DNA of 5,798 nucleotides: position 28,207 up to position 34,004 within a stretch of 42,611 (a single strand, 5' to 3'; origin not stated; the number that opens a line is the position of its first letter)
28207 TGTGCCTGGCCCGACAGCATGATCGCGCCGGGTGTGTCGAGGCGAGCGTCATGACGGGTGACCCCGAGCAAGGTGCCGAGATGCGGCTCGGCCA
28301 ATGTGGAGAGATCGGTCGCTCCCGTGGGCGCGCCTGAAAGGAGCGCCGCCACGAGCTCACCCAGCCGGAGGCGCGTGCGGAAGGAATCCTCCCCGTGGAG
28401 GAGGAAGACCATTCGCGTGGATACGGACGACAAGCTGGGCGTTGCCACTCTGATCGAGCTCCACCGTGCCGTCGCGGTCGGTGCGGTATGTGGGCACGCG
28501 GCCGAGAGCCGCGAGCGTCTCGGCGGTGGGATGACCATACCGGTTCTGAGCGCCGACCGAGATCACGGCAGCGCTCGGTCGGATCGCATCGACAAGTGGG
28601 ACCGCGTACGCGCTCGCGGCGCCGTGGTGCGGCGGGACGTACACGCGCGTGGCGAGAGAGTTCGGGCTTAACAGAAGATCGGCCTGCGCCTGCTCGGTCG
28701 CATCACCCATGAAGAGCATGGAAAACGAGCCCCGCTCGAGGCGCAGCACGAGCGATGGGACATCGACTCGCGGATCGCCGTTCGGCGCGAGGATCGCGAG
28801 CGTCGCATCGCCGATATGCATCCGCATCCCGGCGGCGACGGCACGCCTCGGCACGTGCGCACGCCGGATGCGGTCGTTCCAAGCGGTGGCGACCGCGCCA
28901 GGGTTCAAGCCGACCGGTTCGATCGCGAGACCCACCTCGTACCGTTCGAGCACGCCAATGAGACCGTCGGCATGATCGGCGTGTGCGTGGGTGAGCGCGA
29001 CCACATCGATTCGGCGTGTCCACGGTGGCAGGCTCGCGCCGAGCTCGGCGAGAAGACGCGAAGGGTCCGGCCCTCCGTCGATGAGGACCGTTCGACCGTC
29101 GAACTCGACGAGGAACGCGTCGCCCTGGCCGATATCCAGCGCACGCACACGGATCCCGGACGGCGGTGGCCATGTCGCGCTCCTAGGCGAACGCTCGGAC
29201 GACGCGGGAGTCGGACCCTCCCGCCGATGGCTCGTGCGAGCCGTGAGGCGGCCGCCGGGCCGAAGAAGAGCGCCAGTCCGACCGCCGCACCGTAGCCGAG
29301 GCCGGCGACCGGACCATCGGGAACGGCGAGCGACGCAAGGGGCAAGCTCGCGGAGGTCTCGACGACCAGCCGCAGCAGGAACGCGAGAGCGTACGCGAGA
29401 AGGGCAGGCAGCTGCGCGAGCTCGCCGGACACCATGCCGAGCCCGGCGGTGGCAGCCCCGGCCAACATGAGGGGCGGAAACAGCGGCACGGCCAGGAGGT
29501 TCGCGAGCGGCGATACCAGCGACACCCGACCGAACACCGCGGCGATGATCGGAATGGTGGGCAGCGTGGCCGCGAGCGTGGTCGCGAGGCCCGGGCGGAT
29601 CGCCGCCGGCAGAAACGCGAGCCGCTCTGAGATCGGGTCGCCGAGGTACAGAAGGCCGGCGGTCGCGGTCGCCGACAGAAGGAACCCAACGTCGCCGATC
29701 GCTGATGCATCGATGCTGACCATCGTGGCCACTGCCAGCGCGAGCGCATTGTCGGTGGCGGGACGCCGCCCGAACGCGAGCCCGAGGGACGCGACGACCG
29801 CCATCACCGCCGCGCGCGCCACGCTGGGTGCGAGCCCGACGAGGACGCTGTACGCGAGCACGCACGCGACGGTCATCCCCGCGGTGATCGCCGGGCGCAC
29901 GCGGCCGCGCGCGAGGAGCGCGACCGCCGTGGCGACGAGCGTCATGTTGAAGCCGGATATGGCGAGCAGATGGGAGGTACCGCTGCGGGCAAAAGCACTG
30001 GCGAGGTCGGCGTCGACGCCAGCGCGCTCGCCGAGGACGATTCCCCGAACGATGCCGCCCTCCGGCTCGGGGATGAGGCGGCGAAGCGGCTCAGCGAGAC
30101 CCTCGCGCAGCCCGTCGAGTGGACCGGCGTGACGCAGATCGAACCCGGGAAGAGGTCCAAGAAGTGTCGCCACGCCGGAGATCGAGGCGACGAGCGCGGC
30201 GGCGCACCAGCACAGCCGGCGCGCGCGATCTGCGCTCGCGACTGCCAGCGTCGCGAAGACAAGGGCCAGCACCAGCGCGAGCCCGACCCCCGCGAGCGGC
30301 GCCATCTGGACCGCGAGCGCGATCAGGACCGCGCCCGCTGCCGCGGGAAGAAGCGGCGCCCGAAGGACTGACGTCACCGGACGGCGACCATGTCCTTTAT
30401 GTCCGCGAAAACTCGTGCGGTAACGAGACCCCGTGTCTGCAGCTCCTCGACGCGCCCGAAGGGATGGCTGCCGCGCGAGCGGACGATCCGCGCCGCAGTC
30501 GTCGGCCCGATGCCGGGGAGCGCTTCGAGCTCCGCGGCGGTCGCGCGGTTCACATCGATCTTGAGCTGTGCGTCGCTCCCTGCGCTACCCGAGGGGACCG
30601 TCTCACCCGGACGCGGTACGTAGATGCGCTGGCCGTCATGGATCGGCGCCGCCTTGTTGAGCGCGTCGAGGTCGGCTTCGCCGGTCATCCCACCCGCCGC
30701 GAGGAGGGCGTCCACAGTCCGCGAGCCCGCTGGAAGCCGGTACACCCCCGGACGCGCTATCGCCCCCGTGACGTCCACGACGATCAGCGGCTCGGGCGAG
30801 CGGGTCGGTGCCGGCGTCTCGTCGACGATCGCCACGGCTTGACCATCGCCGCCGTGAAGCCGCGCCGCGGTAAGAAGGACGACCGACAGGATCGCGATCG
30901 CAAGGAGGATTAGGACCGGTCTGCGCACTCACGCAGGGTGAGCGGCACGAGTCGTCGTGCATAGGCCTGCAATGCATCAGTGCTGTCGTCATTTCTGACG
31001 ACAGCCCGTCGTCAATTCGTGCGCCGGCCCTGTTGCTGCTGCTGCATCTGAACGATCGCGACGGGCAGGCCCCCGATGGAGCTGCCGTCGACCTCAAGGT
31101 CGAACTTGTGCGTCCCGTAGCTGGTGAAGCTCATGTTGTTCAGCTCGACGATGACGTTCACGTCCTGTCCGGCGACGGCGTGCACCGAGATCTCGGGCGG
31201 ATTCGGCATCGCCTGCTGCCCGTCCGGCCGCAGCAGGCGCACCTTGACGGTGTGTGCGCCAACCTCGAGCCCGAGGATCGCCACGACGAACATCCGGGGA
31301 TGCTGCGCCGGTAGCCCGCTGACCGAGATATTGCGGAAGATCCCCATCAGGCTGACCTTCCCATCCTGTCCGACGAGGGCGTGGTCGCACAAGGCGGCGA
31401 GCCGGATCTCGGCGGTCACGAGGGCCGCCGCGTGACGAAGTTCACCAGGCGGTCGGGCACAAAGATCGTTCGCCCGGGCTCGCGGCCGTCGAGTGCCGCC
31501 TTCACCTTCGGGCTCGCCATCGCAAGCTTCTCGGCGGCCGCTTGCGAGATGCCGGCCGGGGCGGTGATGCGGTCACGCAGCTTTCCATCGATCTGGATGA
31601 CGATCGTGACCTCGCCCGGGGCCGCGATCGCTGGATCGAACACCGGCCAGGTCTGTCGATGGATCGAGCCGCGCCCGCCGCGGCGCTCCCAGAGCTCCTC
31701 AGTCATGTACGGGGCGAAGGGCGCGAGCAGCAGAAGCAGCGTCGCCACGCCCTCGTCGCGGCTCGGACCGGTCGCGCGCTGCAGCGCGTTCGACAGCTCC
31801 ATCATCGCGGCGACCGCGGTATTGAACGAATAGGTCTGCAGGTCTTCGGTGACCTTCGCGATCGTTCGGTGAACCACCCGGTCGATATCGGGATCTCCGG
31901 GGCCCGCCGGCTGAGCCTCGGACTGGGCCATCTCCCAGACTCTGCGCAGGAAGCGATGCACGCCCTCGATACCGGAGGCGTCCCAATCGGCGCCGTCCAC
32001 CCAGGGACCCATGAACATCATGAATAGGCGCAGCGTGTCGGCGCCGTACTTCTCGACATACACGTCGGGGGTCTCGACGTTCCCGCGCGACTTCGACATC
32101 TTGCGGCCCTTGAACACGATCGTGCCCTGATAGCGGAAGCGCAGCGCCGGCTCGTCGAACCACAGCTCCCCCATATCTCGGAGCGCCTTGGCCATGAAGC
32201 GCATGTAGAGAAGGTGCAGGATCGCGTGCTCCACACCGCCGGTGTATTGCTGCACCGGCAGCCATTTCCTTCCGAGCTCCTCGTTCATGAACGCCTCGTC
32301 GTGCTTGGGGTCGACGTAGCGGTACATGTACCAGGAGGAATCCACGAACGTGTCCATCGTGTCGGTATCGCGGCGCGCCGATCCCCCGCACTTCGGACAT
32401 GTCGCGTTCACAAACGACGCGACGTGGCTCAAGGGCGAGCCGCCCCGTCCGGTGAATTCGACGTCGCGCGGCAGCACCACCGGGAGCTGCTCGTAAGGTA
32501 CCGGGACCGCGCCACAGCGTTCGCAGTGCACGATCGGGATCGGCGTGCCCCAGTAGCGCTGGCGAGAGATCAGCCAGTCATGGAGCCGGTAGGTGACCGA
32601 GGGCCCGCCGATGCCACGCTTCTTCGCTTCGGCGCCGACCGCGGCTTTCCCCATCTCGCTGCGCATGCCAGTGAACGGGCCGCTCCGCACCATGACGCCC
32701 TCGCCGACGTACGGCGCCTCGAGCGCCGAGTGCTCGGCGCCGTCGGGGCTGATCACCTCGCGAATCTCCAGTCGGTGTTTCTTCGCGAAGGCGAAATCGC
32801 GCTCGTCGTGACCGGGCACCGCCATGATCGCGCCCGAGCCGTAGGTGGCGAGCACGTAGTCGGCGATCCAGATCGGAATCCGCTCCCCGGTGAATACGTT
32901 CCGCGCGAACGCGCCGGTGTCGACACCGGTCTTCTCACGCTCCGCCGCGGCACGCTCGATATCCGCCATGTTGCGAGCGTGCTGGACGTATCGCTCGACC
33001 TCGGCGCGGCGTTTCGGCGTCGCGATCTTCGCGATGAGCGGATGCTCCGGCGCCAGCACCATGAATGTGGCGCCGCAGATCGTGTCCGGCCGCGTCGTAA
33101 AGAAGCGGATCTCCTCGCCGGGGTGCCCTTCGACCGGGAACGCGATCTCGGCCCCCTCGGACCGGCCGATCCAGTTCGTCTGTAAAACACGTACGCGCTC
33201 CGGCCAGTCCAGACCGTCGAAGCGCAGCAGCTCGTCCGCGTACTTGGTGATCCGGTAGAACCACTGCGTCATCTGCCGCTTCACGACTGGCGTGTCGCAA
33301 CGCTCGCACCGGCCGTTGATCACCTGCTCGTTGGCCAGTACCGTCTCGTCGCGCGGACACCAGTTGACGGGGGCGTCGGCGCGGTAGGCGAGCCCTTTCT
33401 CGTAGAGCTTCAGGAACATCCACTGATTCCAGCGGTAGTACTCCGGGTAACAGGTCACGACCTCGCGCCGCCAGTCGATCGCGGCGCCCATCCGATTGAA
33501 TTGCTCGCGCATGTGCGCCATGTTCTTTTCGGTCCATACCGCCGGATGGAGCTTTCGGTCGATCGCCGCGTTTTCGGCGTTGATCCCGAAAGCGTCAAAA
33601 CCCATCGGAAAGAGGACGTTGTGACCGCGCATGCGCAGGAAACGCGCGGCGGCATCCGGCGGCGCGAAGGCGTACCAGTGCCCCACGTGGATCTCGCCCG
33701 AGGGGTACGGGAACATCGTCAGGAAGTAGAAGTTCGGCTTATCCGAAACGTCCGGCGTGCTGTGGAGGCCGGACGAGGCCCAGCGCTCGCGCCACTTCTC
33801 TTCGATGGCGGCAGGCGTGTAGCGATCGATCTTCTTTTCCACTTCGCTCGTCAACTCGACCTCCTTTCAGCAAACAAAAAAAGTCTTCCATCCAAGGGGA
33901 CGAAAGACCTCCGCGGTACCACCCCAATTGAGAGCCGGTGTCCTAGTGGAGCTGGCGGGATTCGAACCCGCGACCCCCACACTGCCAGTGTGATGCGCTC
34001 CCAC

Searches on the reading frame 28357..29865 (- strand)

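Call 54: search_protein_families(library=pfam, proteins=[window:28357-29865:-], max_evalue=0.00001)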
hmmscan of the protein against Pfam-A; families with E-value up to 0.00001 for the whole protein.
window:28357-29865:- (502 aa): 2 families
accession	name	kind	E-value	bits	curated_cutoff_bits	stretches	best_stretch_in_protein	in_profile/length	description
PF00753.33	Lactamase_B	-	6.5e-11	43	22.7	1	245-438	3-195/196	Metallo-beta-lactamase superfamily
PF12706.13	Lactamase_B_2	-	6.2e-10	39.4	27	1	258-390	1-144/200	Beta-lactamase superfamily domain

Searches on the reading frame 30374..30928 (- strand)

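Call 54: search_protein_families(library=pfam, proteins=[window:30374-30928:-], max_evalue=0.00001)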
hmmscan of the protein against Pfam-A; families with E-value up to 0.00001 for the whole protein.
window:30374-30928:- (184 aa): 3 families
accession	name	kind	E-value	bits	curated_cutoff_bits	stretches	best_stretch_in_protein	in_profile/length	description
PF10531.15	SLBB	-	3.4e-11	43.3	27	1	50-104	1-54/55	SLBB domain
PF12836.13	HHH_3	-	4.2e-11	43.2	27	1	122-178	4-61/65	Helix-hairpin-helix motif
PF00633.29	HHH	-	2.4e-07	30.7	24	1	126-149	5-28/30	Helix-hairpin-helix motif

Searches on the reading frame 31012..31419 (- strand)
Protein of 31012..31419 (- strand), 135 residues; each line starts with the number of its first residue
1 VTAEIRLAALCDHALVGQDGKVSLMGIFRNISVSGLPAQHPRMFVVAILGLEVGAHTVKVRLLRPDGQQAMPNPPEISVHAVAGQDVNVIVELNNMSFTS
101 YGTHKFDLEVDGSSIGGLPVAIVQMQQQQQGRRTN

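Call 54: search_protein_families(library=pfam, proteins=[window:31012-31419:-], max_evalue=0.00001)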
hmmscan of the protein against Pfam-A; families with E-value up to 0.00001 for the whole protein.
window:31012-31419:- (135 aa): 1 family
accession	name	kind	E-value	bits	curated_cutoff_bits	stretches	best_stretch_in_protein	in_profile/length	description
PF22091.2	DUF6941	-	2.5e-25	89.7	27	1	7-122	2-124/125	Family of unknown function (DUF6941)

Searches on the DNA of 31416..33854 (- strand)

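Call 25: search_rna_families(sources=[L054, L056, L058, L061, L064, L066, L067, L072], threshold=evalue, max_evalue=0.01, show_alignments=0)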
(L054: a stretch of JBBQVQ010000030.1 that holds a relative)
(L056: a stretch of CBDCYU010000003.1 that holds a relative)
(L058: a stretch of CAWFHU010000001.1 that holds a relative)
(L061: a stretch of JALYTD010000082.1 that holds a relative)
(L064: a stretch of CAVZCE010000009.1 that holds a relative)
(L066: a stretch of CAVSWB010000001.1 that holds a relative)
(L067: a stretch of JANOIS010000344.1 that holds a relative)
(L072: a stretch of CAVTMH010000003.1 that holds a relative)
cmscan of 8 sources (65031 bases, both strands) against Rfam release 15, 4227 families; matches with E-value up to 0.01: 9.
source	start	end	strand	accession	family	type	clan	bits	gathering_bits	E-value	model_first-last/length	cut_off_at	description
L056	2669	2940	+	RF00230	T-box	Cis-reg; leader;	-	115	93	1e-24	1-219/219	no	T-box leader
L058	2564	2860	+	RF00230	T-box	Cis-reg; leader;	-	96.5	93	6.3e-20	1-219/219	no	T-box leader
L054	2841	2912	+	RF00005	tRNA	Gene; tRNA;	CL00001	66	29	4.1e-12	1-71/71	no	tRNA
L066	839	911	+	RF00005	tRNA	Gene; tRNA;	CL00001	66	29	4e-12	1-71/71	no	tRNA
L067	2823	2895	+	RF00005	tRNA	Gene; tRNA;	CL00001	63.6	29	1.8e-11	1-71/71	no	tRNA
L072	2783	2855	+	RF00005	tRNA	Gene; tRNA;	CL00001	63.6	29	1.8e-11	1-71/71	no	tRNA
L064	1254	1540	+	RF00230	T-box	Cis-reg; leader;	-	46.2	93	5.5e-07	1-219/219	no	T-box leader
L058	2731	2806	+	RF00023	tmRNA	Gene;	CL00001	42.1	47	2.1e-13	1-374/374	no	transfer-messenger RNA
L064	1413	1488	+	RF00023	tmRNA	Gene;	CL00001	41.1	47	5.4e-13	1-374/374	no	transfer-messenger RNA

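Call 35: search_rna_families(sources=[L127, L064, L059], threshold=evalue, max_evalue=0.001, show_alignments=2)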
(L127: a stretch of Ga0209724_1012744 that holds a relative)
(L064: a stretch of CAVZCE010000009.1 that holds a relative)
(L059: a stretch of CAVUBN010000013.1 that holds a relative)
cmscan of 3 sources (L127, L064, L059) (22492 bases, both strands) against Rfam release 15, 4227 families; matches with E-value up to 0.001: 9.
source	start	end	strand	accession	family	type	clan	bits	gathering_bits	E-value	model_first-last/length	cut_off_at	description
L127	3569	3951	-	RF00230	T-box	Cis-reg; leader;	-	98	93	8.6e-21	1-219/219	no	T-box leader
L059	2621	2915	+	RF00230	T-box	Cis-reg; leader;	-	93.9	93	1e-19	1-219/219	no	T-box leader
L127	4047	4119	-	RF00005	tRNA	Gene; tRNA;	CL00001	62.5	29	1.3e-11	1-71/71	no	tRNA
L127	3636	3708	-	RF00005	tRNA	Gene; tRNA;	CL00001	59.9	29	6.6e-11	1-71/71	no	tRNA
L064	1254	1540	+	RF00230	T-box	Cis-reg; leader;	-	46.2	93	1.9e-07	1-219/219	no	T-box leader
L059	2787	2862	+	RF00023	tmRNA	Gene;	CL00001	42.1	47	7.3e-14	1-374/374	no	transfer-messenger RNA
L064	1413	1488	+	RF00023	tmRNA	Gene;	CL00001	41.1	47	1.9e-13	1-374/374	no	transfer-messenger RNA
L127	5327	5415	-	RF03629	mir-641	Gene; miRNA;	-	37.1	100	0.00063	1-98/98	no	mir-641 microRNA precursor family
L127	5326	5416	+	RF00939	mir-504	Gene; miRNA;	-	36.2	57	0.00026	1-78/78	no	mir-504 microRNA precursor family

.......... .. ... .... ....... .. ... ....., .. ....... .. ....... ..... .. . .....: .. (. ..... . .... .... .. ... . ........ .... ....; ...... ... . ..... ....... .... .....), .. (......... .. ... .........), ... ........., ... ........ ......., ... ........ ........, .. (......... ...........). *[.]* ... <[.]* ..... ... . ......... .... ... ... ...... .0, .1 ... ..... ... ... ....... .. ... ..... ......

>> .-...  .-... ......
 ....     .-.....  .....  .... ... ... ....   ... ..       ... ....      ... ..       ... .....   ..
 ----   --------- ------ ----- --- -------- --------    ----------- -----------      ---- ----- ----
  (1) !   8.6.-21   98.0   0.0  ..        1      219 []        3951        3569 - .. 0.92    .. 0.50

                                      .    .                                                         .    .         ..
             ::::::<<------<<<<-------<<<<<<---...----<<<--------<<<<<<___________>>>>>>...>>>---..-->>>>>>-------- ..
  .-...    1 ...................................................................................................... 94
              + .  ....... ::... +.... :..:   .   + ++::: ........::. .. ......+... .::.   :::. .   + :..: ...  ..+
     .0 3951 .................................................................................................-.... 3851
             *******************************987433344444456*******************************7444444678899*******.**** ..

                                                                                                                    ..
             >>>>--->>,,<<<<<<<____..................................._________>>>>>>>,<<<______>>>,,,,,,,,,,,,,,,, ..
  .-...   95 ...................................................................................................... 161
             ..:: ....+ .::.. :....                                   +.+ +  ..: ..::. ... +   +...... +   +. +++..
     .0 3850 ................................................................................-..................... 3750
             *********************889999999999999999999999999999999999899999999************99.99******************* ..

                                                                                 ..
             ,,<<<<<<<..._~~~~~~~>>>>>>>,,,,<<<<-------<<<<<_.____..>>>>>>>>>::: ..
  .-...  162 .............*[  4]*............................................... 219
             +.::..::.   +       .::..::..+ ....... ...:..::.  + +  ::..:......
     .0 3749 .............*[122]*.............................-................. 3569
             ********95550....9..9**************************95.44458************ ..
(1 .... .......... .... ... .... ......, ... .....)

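Call 45: search_rna_families(sources=[L002, L005, L009, L010, L015, L042, L048, L019], threshold=evalue, max_evalue=0.1, show_alignments=0)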
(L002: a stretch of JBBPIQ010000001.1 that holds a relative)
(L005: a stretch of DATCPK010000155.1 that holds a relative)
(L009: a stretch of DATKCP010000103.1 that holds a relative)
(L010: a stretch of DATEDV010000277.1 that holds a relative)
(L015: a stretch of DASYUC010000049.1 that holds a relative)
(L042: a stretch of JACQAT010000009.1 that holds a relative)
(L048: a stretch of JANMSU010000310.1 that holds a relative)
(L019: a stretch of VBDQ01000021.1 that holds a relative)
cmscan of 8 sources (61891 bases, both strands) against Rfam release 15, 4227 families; matches with E-value up to 0.1: 17.
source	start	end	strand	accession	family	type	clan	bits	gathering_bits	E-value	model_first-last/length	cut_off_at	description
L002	2584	2962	+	RF00230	T-box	Cis-reg; leader;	-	96.7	93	5.3e-20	1-219/219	no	T-box leader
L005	2564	2948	+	RF00230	T-box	Cis-reg; leader;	-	88.5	93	6.6e-18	1-219/219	no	T-box leader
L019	2605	2958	+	RF00230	T-box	Cis-reg; leader;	-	78.3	93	2.8e-15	1-219/219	no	T-box leader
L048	2714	2785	+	RF00005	tRNA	Gene; tRNA;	CL00001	67.6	29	1.4e-12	1-71/71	no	tRNA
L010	2523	2927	+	RF00230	T-box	Cis-reg; leader;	-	67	93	2.4e-12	1-219/219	no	T-box leader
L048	2540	2933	+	RF00230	T-box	Cis-reg; leader;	-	66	93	4.3e-12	1-219/219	no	T-box leader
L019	2783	2854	+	RF00005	tRNA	Gene; tRNA;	CL00001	66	29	3.7e-12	1-71/71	no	tRNA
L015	2538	2932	+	RF00230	T-box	Cis-reg; leader;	-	64.8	93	8.6e-12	1-219/219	no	T-box leader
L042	2527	2909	+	RF00230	T-box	Cis-reg; leader;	-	63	93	2.5e-11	1-219/219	no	T-box leader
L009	2520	2679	+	RF00230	T-box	Cis-reg; leader;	-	61.6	93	5.7e-11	1-219/219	no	T-box leader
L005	2742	2816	+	RF00023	tmRNA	Gene;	CL00001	43.6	47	4.7e-14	1-374/374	no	transfer-messenger RNA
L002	2761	2835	+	RF00023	tmRNA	Gene;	CL00001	41.3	47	4.3e-13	1-374/374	no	transfer-messenger RNA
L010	2698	2772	+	RF00023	tmRNA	Gene;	CL00001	41.3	47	4.3e-13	1-374/374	no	transfer-messenger RNA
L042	2703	2777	+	RF00023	tmRNA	Gene;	CL00001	41.3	47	4.3e-13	1-374/374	no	transfer-messenger RNA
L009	2694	2768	+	RF00023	tmRNA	Gene;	CL00001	39.6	47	2.2e-12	1-374/374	no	transfer-messenger RNA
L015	2712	2786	+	RF00023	tmRNA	Gene;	CL00001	39.6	47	2.2e-12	1-374/374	no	transfer-messenger RNA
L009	2872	2929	+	RF00230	T-box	Cis-reg; leader;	-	27.5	93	0.034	160-216/219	no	T-box leader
